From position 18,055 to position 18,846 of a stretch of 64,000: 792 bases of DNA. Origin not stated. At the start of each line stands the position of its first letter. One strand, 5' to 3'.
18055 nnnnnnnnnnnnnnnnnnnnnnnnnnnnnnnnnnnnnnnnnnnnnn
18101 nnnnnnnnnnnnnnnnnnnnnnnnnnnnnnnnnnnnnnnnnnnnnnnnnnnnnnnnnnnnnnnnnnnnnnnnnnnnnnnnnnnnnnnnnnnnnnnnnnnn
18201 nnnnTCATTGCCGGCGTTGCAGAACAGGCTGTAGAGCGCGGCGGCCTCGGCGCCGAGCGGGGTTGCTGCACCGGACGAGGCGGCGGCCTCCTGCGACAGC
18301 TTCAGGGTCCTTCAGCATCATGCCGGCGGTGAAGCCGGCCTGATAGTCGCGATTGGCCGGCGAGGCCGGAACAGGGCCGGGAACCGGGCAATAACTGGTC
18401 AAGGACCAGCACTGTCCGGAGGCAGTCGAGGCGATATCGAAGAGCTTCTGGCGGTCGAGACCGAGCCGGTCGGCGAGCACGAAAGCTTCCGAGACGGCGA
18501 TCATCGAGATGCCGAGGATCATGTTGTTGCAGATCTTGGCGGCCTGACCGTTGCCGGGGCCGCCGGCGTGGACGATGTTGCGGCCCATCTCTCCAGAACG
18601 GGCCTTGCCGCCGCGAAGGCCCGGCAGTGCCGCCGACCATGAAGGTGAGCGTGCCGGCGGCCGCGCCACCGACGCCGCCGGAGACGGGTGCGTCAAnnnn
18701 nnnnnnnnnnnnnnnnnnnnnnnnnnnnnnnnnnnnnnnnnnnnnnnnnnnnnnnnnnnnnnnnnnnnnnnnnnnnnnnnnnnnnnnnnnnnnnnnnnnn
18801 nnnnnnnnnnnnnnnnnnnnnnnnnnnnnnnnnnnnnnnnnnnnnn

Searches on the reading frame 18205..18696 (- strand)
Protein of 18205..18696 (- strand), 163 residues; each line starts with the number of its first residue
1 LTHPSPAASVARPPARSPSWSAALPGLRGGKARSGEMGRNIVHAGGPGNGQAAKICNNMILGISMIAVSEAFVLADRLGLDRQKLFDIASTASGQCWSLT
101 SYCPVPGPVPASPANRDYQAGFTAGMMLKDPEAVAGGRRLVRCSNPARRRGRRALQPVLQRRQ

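Call 56: search_protein_families(library=pfam, max_evalue=0.001, proteins=[window:18205-18696:-])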
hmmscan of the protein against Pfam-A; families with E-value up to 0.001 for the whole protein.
window:18205-18696:- (163 aa): 1 family
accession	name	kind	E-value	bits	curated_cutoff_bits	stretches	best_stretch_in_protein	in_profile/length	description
PF14833.11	NAD_binding_11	-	2e-21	76.9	30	1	48-135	1-82/122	NAD-binding of NADP-dependent 3-hydroxyisobutyrate dehydrogenase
